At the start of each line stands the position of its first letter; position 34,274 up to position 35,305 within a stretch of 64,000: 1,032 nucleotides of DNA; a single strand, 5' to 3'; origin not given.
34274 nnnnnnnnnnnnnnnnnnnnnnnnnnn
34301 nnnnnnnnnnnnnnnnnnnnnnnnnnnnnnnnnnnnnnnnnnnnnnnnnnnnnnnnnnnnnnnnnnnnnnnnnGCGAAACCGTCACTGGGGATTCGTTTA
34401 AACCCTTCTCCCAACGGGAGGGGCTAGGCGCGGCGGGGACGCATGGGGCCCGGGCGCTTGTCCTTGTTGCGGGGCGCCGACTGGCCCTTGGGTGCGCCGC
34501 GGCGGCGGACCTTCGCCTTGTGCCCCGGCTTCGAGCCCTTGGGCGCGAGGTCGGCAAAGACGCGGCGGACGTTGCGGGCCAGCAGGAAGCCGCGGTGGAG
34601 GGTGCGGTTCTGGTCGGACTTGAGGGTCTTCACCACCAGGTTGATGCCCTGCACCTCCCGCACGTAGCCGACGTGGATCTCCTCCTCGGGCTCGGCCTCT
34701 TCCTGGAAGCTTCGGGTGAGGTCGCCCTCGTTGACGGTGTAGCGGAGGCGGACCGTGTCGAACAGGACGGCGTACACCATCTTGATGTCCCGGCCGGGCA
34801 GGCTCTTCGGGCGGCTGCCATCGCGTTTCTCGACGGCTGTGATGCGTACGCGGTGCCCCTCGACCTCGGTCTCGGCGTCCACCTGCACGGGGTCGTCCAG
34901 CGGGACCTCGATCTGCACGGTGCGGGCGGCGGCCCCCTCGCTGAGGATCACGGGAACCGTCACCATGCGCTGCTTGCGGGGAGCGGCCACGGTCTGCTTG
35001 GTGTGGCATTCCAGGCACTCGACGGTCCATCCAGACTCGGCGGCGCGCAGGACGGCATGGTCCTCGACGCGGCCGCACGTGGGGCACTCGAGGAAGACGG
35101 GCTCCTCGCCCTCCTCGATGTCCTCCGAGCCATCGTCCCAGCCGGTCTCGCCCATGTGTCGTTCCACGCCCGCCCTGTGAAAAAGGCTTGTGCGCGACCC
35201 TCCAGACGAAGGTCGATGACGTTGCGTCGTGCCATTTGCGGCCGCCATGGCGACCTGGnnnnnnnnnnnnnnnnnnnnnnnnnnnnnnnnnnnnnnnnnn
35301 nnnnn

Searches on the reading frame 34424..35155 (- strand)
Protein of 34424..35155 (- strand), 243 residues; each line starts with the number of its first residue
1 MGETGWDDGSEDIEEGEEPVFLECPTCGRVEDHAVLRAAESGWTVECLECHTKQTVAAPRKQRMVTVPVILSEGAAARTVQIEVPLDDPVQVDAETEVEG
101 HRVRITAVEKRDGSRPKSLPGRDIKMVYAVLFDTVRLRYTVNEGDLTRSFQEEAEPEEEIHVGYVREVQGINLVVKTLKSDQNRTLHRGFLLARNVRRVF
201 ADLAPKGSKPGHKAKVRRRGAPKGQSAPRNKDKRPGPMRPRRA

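Call 3: search_protein_families(library=pfam, proteins=[window:34424-35155:-], max_evalue=1)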
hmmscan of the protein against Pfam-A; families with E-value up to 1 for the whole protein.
window:34424-35155:- (243 aa): 5 families
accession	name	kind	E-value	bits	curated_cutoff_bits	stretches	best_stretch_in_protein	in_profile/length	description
PF19769.4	CPxCG_zf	-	1.8e-33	116.3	27.2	1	24-201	1-182/183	CPxCG-related zinc finger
PF14354.12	Lar_restr_allev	-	0.07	13.8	28.6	1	22-55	4-36/58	Restriction alleviation protein Lar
PF01921.24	tRNA-synt_1f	-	0.11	11.9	27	0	13-56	166-211/360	tRNA synthetases class I (K)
PF09526.16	DUF2387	-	0.22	12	25.9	1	24-67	11-53/72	Probable metal-binding protein (DUF2387)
PF25207.1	DUF7837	-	0.53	10.8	27.8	1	14-30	27-43/47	Domain of unknown function (DUF7837)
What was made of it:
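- Closest known: PF19769 CPxCG-related zinc finger / 'HVO_0476 family zinc finger protein'. Same: The gene at 34424-35155 is a clear member (E 1.8e-33; call 3).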

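Call 6: search_protein_families(library=ncbifam, proteins=[window:34424-35155:-], max_evalue=1)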
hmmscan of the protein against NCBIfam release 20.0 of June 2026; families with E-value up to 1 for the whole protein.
window:34424-35155:- (243 aa): 4 families
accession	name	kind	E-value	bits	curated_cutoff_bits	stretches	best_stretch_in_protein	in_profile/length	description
NF033497.1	rubre_like_arch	subfamily_domain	0.047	13.4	32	0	23-32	2-11/34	rubrerythrin-like domain-containing protein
NF011482.0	PRK14892.1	equivalog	0.17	11.8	109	1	19-60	19-58/101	putative transcription elongation factor Elf1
NF041591.1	CxxC_VVA0879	subfamily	0.19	11.8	37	0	19-39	19-39/101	VVA0879 family protein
TIGR00613.1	reco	equivalog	0.27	10.6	48.7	1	15-84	141-206/239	DNA repair protein RecO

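Call 35: search_protein_families(library=phrogs, proteins=[window:34424-35155:-], max_evalue=0.01)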
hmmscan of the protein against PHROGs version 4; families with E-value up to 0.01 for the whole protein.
window:34424-35155:- (243 aa): 0 families

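Call 61: find_homologous_proteins(query=window:34424-35155:-, max_evalue=0.00001)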
Query window:34424-35155:- (243 aa): 149 proteins with E <= 0.00001 among 824 candidates; the best 120 are listed.
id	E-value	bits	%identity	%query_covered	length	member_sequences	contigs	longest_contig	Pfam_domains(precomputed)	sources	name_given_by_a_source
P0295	8.6e-148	509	93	100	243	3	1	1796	PF19769.5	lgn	-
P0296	1.5e-130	452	82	100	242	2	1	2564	PF19769.5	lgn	-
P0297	1.3e-125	436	84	93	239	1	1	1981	PF19769.5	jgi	jgi:uncharacterized Zn finger protein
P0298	1.8e-122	426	79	100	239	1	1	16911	PF19769.5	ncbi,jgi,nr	ncbi:MAG: hypothetical protein QOI20_3458 [Acidimicrobiaceae bacterium]|jgi:uncharacterized Zn finge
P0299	2.2e-120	419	83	92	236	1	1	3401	PF19769.5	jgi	jgi:uncharacterized Zn finger protein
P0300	1.6e-119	416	82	92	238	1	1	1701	PF19769.5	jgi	jgi:uncharacterized Zn finger protein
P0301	3.8e-119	415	80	96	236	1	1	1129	PF19769.5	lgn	-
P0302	3.2e-118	412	80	96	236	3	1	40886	PF19769.5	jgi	jgi:uncharacterized Zn finger protein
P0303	1.4e-117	410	78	98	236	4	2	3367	PF19769.5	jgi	jgi:uncharacterized Zn finger protein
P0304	2.5e-116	406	78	98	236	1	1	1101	PF19769.5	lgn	-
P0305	3.7e-115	402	79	95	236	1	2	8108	PF19769.5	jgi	jgi:uncharacterized Zn finger protein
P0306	6.1e-115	401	78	92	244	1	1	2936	PF19769.5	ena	-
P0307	1.7e-112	393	75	97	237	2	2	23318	PF19769.5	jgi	jgi:uncharacterized Zn finger protein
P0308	1.8e-110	387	76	93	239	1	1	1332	PF19769.5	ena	-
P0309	9.8e-110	384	77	92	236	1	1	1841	PF19769.5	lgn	-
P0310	1.6e-107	377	70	98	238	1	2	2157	PF19769.5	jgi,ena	-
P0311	2.9e-100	353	70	86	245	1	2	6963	PF19769.5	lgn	-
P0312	1.5e-97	344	70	94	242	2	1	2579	PF19769.5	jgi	-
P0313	2.2e-97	344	67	88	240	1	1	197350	PF19769.5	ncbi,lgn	-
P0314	8.2e-96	339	67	90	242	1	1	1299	PF19769.5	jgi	jgi:uncharacterized Zn finger protein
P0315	3.2e-94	333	65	93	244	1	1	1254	PF19769.5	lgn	-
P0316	9.8e-93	329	65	88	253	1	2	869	PF19769.5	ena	-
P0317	1.0e-91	325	62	100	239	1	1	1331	PF19769.5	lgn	-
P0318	3.6e-90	320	64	92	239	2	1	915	PF19769.5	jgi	jgi:uncharacterized Zn finger protein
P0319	7.0e-90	319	67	89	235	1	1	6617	PF19769.5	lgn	-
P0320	8.8e-90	319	62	96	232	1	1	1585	PF19769.5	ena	-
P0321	2.5e-87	311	67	87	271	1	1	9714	PF19769.5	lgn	-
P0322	2.5e-87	311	62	91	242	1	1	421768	PF19769.5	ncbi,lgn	ncbi:MAG: HVO_0476 family zinc finger protein [bacterium]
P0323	8.7e-87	309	61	98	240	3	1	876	PF19769.5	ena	-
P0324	1.4e-86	308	61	97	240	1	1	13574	PF19769.5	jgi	jgi:uncharacterized Zn finger protein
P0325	1.7e-86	308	62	91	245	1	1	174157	PF19769.5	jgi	jgi:uncharacterized Zn finger protein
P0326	1.3e-85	305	62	91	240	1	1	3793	PF19769.5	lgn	-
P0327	2.5e-85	304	65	83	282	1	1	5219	PF19769.5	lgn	-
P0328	5.5e-85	303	58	98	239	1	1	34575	PF19769.5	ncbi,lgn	-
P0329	5.8e-85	303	60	95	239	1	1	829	PF19769.5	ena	-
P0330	7.2e-85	303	61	98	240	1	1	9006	PF19769.5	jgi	jgi:uncharacterized Zn finger protein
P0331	1.2e-84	302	62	92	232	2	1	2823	PF19769.5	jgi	jgi:uncharacterized Zn finger protein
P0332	3.1e-84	301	63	92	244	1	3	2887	PF19769.5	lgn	-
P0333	4.8e-84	300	59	97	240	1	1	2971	PF19769.5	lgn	-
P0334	1.3e-83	299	57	99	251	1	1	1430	PF19769.5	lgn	-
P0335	1.4e-83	299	61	91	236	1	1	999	PF19769.5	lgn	-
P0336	1.5e-83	298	64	88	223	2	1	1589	PF19769.5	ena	-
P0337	1.9e-83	298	59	100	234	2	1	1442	PF19769.5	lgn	-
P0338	2.0e-83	298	60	96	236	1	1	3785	PF19769.5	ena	-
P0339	2.7e-83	298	62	90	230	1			PF19769.5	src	-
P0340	1.5e-82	295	60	97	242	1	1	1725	PF19769.5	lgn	-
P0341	1.7e-82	295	61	88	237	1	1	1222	PF19769.5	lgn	-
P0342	2.2e-82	295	63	91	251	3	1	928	PF19769.5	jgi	-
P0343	2.3e-82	295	60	96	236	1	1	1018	PF19769.5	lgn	-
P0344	2.6e-82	294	58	95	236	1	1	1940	PF19769.5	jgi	jgi:uncharacterized Zn finger protein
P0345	2.6e-82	294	61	90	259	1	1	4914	PF19769.5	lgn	-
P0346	3.2e-82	294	62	92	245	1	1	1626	PF19769.5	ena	-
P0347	5.9e-82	293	58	93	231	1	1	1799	PF19769.5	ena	-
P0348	6.0e-82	293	59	91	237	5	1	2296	PF19769.5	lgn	-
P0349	1.3e-81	292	59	95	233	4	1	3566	PF19769.5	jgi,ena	jgi:uncharacterized Zn finger protein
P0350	1.5e-81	292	61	91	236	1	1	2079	PF19769.5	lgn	-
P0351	1.5e-81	292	63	91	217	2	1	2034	PF19769.5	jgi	jgi:uncharacterized Zn finger protein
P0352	2.3e-81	291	59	91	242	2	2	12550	PF19769.5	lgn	-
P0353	2.4e-81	291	60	90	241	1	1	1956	PF19769.5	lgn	-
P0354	6.0e-81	290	60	91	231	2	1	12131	PF19769.5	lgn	-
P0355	6.3e-81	290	58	92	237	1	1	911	PF19769.5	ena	-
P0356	1.3e-80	289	60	92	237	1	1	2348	PF19769.5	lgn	-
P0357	1.6e-80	289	59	95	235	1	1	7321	PF19769.5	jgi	-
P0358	4.0e-80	287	55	95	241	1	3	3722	PF19769.5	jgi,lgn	jgi:uncharacterized Zn finger protein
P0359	4.9e-80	287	60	92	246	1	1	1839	PF19769.5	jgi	jgi:uncharacterized Zn finger protein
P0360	8.0e-80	286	58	91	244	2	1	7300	PF19769.5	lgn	-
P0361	1.1e-79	286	60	93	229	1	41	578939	PF19769.5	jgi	jgi:uncharacterized Zn finger protein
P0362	1.3e-79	286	57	96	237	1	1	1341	PF19769.5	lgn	-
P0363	1.4e-79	286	58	91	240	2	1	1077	PF19769.5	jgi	jgi:uncharacterized Zn finger protein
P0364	2.0e-79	285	62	86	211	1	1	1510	PF19769.5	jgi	jgi:uncharacterized Zn finger protein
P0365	2.2e-79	285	60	91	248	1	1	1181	PF19769.5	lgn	-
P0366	2.8e-79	284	59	91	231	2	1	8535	PF19769.5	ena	-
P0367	3.6e-79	284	58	91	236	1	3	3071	PF19769.5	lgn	-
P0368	5.6e-79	283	59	91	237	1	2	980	PF19769.5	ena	-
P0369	7.2e-79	283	58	90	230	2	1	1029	PF19769.5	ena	-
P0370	7.9e-79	283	60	92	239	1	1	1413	PF19769.5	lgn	-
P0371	1.2e-78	282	59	95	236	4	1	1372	PF19769.5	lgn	-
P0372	1.2e-78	282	58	91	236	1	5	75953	PF19769.5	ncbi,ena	-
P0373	1.4e-78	282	59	91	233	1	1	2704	PF19769.5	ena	-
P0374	1.5e-78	282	55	98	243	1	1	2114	PF19769.5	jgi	jgi:uncharacterized Zn finger protein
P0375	1.7e-78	282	58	93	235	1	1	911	PF19769.5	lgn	-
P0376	2.1e-78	282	58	95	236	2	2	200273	PF19769.5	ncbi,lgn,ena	ncbi:MAG: HVO_0476 family zinc finger protein [Candidatus Thermoplasmatota archaeon]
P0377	2.8e-78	281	60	88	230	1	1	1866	PF19769.5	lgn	-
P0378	3.0e-78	281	58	95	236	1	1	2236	PF19769.5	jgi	jgi:uncharacterized Zn finger protein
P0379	6.0e-78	280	57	93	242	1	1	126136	PF19769.5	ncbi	-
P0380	8.4e-78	280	56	98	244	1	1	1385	PF19769.5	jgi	jgi:uncharacterized Zn finger protein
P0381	1.3e-77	279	59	93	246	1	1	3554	PF19769.5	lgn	-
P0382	1.8e-77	279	59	89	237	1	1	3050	PF19769.5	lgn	-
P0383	2.1e-77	278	58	93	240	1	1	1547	PF19769.5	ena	-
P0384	3.6e-77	278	58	98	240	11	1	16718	PF19769.5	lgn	-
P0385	1.1e-76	276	58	91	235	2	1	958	PF19769.5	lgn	-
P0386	1.3e-76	276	62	86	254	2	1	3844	PF19769.5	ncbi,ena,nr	ncbi:MAG TPA: HVO_0476 family zinc finger protein [Candidatus Thermoplasmatota archaeon]|nr:HVO_0476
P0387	1.4e-76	276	57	98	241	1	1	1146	PF19769.5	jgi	jgi:uncharacterized Zn finger protein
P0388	1.5e-76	276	57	93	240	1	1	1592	PF19769.5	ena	-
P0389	1.8e-76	275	56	98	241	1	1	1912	PF19769.5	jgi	jgi:uncharacterized Zn finger protein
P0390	3.8e-76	274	57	98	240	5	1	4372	PF19769.5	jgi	jgi:uncharacterized Zn finger protein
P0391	4.2e-76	274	57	98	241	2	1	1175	PF19769.5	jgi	-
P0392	7.9e-76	273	63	83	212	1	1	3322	PF19769.5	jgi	jgi:uncharacterized Zn finger protein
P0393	9.6e-76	273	59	93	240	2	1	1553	PF19769.5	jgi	jgi:uncharacterized Zn finger protein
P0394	1.0e-75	273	57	98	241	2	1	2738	PF19769.5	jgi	jgi:uncharacterized Zn finger protein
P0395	1.3e-75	272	57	91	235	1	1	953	PF19769.5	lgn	-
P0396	1.6e-75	272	56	98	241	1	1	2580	PF19769.5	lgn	-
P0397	2.6e-75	271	55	93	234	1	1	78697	PF19769.5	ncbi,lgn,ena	-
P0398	4.5e-75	271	57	92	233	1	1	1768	PF19769.5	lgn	-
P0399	1.4e-74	269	58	92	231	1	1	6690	PF19769.5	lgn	-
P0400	1.8e-74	269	56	95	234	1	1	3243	PF19769.5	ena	-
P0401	5.4e-74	267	56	95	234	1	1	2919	PF19769.5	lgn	-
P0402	7.1e-74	267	59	80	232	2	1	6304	PF19769.5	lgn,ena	-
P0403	5.1e-73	264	57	87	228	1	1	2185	PF19769.5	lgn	-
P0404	1.6e-71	259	55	92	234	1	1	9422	PF19769.5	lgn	-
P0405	2.6e-70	255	52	97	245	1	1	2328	PF19769.5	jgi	jgi:uncharacterized Zn finger protein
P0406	8.6e-70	253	53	93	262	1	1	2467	PF19769.5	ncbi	-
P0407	3.5e-69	251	54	95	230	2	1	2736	PF19769.5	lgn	-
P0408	3.7e-57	212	49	90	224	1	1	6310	PF19769.5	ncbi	-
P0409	2.2e-54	203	48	88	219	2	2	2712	PF19769.5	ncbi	-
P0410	1.6e-52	197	45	93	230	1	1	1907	PF19769.5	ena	-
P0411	4.3e-52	195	44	88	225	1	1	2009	PF19769.5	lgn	-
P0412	5.8e-52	195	44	91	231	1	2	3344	PF19769.5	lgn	-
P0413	7.6e-52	195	46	86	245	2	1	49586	PF19769.5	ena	-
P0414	5.5e-51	192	43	93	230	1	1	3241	PF19769.5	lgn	-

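Call 70: search_protein_families(library=padloc, proteins=[window:34424-35155:-], max_evalue=0.01)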
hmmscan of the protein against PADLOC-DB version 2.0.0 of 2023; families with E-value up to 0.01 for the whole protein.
window:34424-35155:- (243 aa): 0 families

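Call 71: predict_structure(alignment_id=A6)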
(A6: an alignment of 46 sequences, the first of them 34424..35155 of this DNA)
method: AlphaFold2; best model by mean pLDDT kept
length: 243 residues; sequences in the alignment: 46
mean_pLDDT: 84.6   pTM: 0.50
mean pLDDT of the five models: 84.6, 84.2, 83.9, 83.3, 82.8
residues with pLDDT >= 90: 142; 70-90: 50; 50-70: 37; < 50: 14
segments of 3 or more residues with pLDDT < 50: 12-15, 231-234
pLDDT, mean of each block of 10 residues (from residue 1): 63 62 95 93 95 92 94 91 96 91 94 97 97 86 90 90 95 91 68 89 94 77 50 52 50
secondary structure, 60 per line:
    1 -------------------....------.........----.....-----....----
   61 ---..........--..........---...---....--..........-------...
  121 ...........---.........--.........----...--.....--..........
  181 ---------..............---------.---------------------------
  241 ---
elements in order: E20-23 E30-38 E43-47 E53-56 E64-73 E76-85 E89-91 E95-98 E101-110 E118-120 E124-131 E135-143 E146-154 E159-161 E164-168 E171-180 E190-192 E196-203

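Call 73: fold_search(model_id=the predicted structure, library=pdb)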
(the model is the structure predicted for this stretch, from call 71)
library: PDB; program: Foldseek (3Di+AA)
matches with E <= 10: 843; with E <= 0.001: 0
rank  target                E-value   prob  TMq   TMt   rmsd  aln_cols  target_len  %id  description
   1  7eb9_A                1.0e-02  0.54  0.17  0.15  13.2       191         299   12  The structure of the A20-binding inhibitor of NF-kB 1 in complex with tetra-ubiquitin (released 2021-07-21)
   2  9spi_SG               1.5e-02  0.47  0.15  0.17  20.6       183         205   12  CRYO-EM STRUCTURE OF HUMAN 80S RIBOSOME WITH A/P/E-SITE TRNA AND MRNA CONTAINING URIDINE (released 2026-01-21)
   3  4rgt_B                2.0e-02  0.91  0.18  0.22  11.3       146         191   10  2.0 Angstrom Crystal Structure of Superantigen-like Protein from Staphylococcus aureus in Complex with 3-N-Acetylneura (released 2014-10-08)
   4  6ord_YZ               2.1e-02  0.89  0.21  0.27  13.9       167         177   12  Crystal structure of tRNA^ Ala(GGC) U32-A38 bound to cognate 70S A site (released 2020-06-24)
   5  5xym_V                2.4e-02  0.60  0.18  0.24  13.9       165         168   15  Large subunit of Mycobacterium smegmatis (released 2017-09-27)
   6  6ndk_RZ               2.6e-02  0.35  0.15  0.18  14.7       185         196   12  Structure of ASLSufA6 A37.5 bound to the 70S A site (released 2019-02-27)
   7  9qf4_Ag               2.8e-02  0.57  0.16  0.28  17.0       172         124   10  Structure of P. furiosus 70S ribosome grown at 95 degC (released 2025-11-05)
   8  4rgt_A                3.2e-02  0.85  0.18  0.22  11.8       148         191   11  2.0 Angstrom Crystal Structure of Superantigen-like Protein from Staphylococcus aureus in Complex with 3-N-Acetylneura (released 2014-10-08)
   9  7ttz_C                3.6e-02  0.82  0.18  0.22  10.5       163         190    7  Heterodimeric IgA Fc in complex with Staphylococcus aureus protein SSL7 (released 2023-02-01)
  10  3v05_A                3.6e-02  0.82  0.18  0.21  11.4       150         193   11  2.4 Angstrom Crystal Structure of Superantigen-like Protein from Staphylococcus aureus. (released 2011-12-21)
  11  8gdg_MODEL_1_A        3.8e-02  1.00  0.21  0.40   7.6       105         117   11  Solution structure of the Neutrophil Serine Protease Inhibitor, EapH2 (released 2023-04-26)
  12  7sbi_A                3.8e-02  0.41  0.16  0.22  11.5       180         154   13  Tandem diubiquitin-like domain from chicken 2'-5'-oligoadenylate synthetase-like protein (released 2022-01-12)
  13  8gdh_MODEL_1_A        4.2e-02  0.97  0.18  0.35  12.2       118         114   10  Solution structure of the Neutrophil Serine Protease Inhibitor, EapH1 (released 2023-04-26)
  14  7sbi_B                4.2e-02  0.47  0.16  0.22  11.5       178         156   13  Tandem diubiquitin-like domain from chicken 2'-5'-oligoadenylate synthetase-like protein (released 2022-01-12)
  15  8fvy_G                5.2e-02  0.30  0.15  0.17  20.0       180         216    9  40S subunit of the Giardia lamblia 80S ribosome (released 2024-01-24)
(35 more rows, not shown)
